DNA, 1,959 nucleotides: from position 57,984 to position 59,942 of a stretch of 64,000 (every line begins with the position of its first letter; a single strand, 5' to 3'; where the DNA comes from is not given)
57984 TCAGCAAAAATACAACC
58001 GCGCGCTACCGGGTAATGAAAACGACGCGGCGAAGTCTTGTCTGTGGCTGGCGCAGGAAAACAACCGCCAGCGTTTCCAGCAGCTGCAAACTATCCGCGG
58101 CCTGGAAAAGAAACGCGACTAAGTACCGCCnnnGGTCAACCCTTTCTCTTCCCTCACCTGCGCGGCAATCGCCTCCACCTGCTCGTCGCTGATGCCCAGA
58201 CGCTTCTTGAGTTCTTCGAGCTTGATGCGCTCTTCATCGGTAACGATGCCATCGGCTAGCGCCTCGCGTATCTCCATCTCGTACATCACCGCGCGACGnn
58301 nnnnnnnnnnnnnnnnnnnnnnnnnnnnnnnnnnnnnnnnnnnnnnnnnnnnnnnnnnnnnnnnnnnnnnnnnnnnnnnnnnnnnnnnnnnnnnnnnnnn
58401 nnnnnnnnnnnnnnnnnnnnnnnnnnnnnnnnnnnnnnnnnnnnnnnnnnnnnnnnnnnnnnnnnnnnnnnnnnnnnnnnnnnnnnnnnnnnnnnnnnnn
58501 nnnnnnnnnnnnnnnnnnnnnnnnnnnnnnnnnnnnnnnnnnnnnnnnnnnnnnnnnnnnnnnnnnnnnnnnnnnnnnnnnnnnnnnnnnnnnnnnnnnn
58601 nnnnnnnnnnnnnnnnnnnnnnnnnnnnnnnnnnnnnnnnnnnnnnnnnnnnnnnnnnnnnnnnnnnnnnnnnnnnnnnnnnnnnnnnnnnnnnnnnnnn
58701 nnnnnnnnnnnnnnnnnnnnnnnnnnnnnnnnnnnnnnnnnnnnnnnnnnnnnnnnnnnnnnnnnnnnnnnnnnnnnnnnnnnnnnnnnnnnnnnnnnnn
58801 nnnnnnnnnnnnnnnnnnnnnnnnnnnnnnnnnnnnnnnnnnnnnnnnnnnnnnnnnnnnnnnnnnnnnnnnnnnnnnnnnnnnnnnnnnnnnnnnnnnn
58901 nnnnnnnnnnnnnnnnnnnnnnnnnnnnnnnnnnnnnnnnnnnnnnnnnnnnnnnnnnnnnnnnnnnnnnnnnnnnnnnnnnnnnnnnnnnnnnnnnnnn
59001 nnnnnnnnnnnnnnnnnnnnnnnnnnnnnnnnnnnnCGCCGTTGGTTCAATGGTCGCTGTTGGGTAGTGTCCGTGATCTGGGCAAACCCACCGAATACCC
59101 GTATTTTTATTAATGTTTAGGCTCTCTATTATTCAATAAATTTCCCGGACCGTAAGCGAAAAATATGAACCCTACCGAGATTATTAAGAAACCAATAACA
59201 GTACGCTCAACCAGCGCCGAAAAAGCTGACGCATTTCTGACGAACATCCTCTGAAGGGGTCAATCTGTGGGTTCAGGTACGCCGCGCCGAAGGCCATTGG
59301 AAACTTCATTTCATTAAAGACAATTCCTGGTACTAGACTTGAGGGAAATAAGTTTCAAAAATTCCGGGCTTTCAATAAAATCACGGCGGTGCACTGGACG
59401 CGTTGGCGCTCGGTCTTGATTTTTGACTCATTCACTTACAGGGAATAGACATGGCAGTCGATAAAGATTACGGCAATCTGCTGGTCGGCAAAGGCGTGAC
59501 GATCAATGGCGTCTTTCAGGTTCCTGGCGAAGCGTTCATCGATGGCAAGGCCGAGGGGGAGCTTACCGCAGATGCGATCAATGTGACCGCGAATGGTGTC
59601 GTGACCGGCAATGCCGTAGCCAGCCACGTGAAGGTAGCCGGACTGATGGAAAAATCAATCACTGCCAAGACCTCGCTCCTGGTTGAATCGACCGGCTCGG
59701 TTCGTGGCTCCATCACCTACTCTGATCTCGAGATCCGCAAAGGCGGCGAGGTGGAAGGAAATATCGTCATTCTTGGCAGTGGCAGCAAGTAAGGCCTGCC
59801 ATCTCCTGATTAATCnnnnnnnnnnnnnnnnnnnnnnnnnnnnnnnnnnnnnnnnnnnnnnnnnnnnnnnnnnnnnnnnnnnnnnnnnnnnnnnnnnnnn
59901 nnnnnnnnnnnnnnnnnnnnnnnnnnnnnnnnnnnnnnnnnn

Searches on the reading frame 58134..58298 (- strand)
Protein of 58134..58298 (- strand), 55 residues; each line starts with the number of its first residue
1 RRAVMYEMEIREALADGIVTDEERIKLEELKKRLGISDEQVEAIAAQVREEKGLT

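Call 42: search_protein_families(library=pfam, proteins=[window:58134-58298:-], max_evalue=10)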
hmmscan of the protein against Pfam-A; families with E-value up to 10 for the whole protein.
seq(55 aa): 8 families
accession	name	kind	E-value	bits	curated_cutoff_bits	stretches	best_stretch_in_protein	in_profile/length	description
PF01399.33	PCI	-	0.0029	18.2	22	1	7-47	22-62/84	PCI domain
PF05099.18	TerB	-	0.005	17.6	24.4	1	13-49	12-49/118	Tellurite resistance protein TerB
PF03735.19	ENT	-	0.012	16.1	28.5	1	24-53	30-60/71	ENT domain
PF16940.10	Tic110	-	0.023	13.7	27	1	5-48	442-485/574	Chloroplast envelope transporter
PF08280.17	HTH_Mga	-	0.036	14.5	23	1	18-41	13-36/59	M protein trans-acting positive regulator (MGA) HTH domain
PF02413.22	Caudo_TAP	-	0.051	14.2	22.1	1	9-32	85-108/131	Caudovirales tail fibre assembly protein, lambda gpK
PF11491.13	DUF3213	-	0.13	12.9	27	1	17-44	39-67/85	Protein of unknown function (DUF3213)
PF07743.18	HSCB_C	-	0.21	12.4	22.1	1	6-36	8-35/74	HSCB C-terminal oligomerisation domain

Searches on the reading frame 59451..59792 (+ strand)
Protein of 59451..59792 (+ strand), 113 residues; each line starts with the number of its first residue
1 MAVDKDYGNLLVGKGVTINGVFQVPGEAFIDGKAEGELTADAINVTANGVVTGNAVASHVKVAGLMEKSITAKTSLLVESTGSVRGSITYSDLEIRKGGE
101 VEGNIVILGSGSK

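Call 3: search_protein_families(library=pfam, proteins=[window:59451-59792:+], max_evalue=0.01)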
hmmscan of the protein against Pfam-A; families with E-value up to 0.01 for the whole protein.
window:59451-59792:+ (113 aa): 1 family
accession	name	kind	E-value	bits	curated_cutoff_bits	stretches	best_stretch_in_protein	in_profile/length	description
PF04519.19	Bactofilin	-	1.1e-18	67.7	27.9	1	11-105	2-97/98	Polymer-forming cytoskeletal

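Call 4: search_protein_families(library=ncbifam, proteins=[window:59451-59792:+], max_evalue=0.01)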
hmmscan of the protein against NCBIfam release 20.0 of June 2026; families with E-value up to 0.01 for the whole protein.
window:59451-59792:+ (113 aa): 0 families

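Call 15: find_related_loci(query=window:59451-59792:+, collection=genome_contigs, flank=6000)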
Query window:59451-59792:+ (113 aa) in genome_contigs; peptide patterns used: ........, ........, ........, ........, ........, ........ (x = any residue, [..] = any of these).
404 stretches matched a pattern; 13 encode a relative of the query (tblastn E <= 1e-3); 13 distinct loci.
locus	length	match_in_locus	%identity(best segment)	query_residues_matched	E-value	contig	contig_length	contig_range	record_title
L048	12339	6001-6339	100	1-113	8e-70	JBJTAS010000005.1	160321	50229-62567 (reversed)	MAG: Oxalobacteraceae bacterium isolate samp_4332_VAMB_1178 samp_4332_112594, whole genome shotgun sequence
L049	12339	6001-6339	99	1-113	5e-69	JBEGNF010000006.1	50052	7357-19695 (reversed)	MAG: Pseudomonadota bacterium isolate NASQAN2016_083_F_bin.21 scaffold_33, whole genome shotgun sequence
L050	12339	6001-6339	99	1-113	6e-69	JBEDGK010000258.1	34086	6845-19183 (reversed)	MAG: Pseudomonadota bacterium isolate NASQAN2014_190_B_bin.86 scaffold_429266, whole genome shotgun sequence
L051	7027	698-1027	93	1-110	3e-64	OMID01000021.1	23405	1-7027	Oxalobacteraceae bacterium isolate AM_0228 genome assembly, contig: AM_0228_21, whole genome shotgun sequence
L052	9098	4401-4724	84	1-108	6e-58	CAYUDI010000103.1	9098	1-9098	MAG TPA_asm: uncultured Bifidobacterium sp. isolate SRP193358_co1_564 genome assembly, contig: NODE_22973_length_9098_co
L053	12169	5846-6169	84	1-108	6e-58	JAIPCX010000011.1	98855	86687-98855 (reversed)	MAG: Polynucleobacter sp. isolate Tobar2m-G34 Tobar2m-C123, whole genome shotgun sequence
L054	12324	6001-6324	84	1-108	6e-58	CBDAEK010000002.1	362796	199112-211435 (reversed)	Oxalobacteraceae bacterium isolate MsE-6 genome assembly, contig: MsE-6-c3, whole genome shotgun sequence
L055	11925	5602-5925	82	1-108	9e-57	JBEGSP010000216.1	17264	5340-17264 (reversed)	MAG: Pseudomonadota bacterium isolate pringlecreek_2019_sw_WHONDRS-S19S_0025_B_bin.55 scaffold_779603, whole genome shot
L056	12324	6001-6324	82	1-108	9e-57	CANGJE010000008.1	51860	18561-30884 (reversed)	MAG: Oxalobacteraceae bacterium isolate Jr-28jun17-25 genome assembly, contig: Jr-28jun17-C832, whole genome shotgun seq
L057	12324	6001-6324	82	1-108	8e-57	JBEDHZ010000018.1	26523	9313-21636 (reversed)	MAG: Pseudomonadota bacterium isolate NASQAN2014_193_F_bin.21 scaffold_283, whole genome shotgun sequence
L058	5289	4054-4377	82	1-108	9e-57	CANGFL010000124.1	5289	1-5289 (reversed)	MAG: Oxalobacteraceae bacterium isolate Jr-28aug17-204 genome assembly, contig: Jr-28aug17-C22928, whole genome shotgun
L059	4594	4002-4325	82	1-108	9e-57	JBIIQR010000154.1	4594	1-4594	MAG: Burkholderiaceae bacterium isolate ME2003-07-23pf_3300044630_group2_bin164 Rohwer_bin2289_scaffold_30308_c1, whole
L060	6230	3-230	87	33-108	3e-39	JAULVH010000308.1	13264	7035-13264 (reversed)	MAG: Burkholderiaceae bacterium isolate P_BURK1 NODE_11110_length_13264_cov_1.085864, whole genome shotgun sequence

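Call 30: find_homologous_proteins(query=window:59451-59792:+, max_evalue=1e-8)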
Query window:59451-59792:+ (113 aa): 13 proteins with E <= 1e-8 among 24 candidates.
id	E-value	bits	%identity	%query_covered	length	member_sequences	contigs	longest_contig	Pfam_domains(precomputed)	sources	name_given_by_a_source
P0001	1.3e-61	223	100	100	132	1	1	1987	PF04519.20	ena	-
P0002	1.4e-61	223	100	100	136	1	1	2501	PF04519.20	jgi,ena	-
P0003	3.4e-61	222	99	100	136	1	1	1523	PF04519.20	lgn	-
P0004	5.4e-61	221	99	100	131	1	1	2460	PF04519.20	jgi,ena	jgi:cytoskeletal protein CcmA (bactofilin family)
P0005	5.4e-61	221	99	100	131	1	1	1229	PF04519.20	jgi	-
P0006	6.1e-61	221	99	100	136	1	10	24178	PF04519.20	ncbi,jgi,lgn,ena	jgi:cytoskeletal protein CcmA (bactofilin family)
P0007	3.8e-59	215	97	97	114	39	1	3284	PF04519.20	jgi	-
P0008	2.6e-54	200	88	98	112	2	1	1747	PF04519.20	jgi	jgi:cytoskeletal protein CcmA (bactofilin family)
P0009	6.6e-50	185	85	96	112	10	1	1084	PF04519.20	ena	-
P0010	1.0e-49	185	82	96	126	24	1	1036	PF04519.20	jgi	jgi:cytoskeletal protein CcmA (bactofilin family)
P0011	5.2e-49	183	82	96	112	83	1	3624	PF04519.20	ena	-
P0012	2.4e-48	180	82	96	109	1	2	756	PF04519.20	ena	-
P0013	2.4e-22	97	86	52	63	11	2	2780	PF04519.20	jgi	jgi:cytoskeletal protein CcmA (bactofilin family)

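Call 44: find_related_loci(query=A4, collection=genome_contigs, flank=5000)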
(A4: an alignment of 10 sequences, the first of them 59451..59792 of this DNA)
Query A4 (113 aa) in genome_contigs; peptide patterns used: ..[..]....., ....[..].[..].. (x = any residue, [..] = any of these).
96 stretches matched a pattern; 14 encode a relative of the query (tblastn E <= 1e-3); 14 distinct loci.
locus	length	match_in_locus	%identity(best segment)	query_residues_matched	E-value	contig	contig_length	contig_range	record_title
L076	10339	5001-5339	100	1-113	7e-70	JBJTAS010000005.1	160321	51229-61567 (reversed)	MAG: Oxalobacteraceae bacterium isolate samp_4332_VAMB_1178 samp_4332_112594, whole genome shotgun sequence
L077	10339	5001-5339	99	1-113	5e-69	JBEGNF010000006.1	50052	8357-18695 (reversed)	MAG: Pseudomonadota bacterium isolate NASQAN2016_083_F_bin.21 scaffold_33, whole genome shotgun sequence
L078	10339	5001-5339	99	1-113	5e-69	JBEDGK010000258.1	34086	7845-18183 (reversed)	MAG: Pseudomonadota bacterium isolate NASQAN2014_190_B_bin.86 scaffold_429266, whole genome shotgun sequence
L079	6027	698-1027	93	1-110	3e-64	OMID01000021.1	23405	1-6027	Oxalobacteraceae bacterium isolate AM_0228 genome assembly, contig: AM_0228_21, whole genome shotgun sequence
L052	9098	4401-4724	84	1-108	6e-58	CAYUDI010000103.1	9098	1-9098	MAG TPA_asm: uncultured Bifidobacterium sp. isolate SRP193358_co1_564 genome assembly, contig: NODE_22973_length_9098_co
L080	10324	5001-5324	84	1-108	5e-58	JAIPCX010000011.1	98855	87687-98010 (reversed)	MAG: Polynucleobacter sp. isolate Tobar2m-G34 Tobar2m-C123, whole genome shotgun sequence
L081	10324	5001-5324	84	1-108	5e-58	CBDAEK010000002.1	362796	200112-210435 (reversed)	Oxalobacteraceae bacterium isolate MsE-6 genome assembly, contig: MsE-6-c3, whole genome shotgun sequence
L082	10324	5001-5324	82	1-108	8e-57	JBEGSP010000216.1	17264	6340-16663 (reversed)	MAG: Pseudomonadota bacterium isolate pringlecreek_2019_sw_WHONDRS-S19S_0025_B_bin.55 scaffold_779603, whole genome shot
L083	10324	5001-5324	82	1-108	8e-57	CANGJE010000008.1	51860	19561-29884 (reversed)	MAG: Oxalobacteraceae bacterium isolate Jr-28jun17-25 genome assembly, contig: Jr-28jun17-C832, whole genome shotgun seq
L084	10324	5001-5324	82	1-108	7e-57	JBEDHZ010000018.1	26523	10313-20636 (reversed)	MAG: Pseudomonadota bacterium isolate NASQAN2014_193_F_bin.21 scaffold_283, whole genome shotgun sequence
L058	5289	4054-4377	82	1-108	8e-57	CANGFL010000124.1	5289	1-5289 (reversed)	MAG: Oxalobacteraceae bacterium isolate Jr-28aug17-204 genome assembly, contig: Jr-28aug17-C22928, whole genome shotgun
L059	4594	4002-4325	82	1-108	8e-57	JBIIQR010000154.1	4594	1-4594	MAG: Burkholderiaceae bacterium isolate ME2003-07-23pf_3300044630_group2_bin164 Rohwer_bin2289_scaffold_30308_c1, whole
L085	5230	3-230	87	33-108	3e-39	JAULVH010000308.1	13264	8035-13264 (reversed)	MAG: Burkholderiaceae bacterium isolate P_BURK1 NODE_11110_length_13264_cov_1.085864, whole genome shotgun sequence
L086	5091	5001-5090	77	1-30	2e-11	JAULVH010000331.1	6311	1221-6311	MAG: Burkholderiaceae bacterium isolate P_BURK1 NODE_40929_length_6311_cov_1.006307, whole genome shotgun sequence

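Call 58: search_solved_structures(query=window:59451-59792:+, max_evalue=0.01, show_alignments=1)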
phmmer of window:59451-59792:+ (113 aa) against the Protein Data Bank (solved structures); distinct sequences matched with E-value up to 0.01: 1.
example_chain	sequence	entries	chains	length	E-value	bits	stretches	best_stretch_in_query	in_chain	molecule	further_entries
2n3d_A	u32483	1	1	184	6e-05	26.6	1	12-104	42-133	Bactofilin A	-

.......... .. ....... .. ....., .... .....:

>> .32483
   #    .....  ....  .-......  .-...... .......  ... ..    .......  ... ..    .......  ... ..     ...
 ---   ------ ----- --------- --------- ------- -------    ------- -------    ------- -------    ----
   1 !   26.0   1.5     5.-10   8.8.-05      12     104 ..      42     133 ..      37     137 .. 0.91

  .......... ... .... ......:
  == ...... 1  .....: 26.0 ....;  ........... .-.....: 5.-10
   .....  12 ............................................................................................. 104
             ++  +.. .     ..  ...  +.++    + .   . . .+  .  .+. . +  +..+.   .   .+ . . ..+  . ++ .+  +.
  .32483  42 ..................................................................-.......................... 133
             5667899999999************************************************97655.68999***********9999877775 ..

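Call 69: search_protein_families(library=padloc, proteins=[window:59451-59792:+], max_evalue=0.01)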
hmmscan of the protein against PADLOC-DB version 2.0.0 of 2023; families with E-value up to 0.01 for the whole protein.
window:59451-59792:+ (113 aa): 0 families
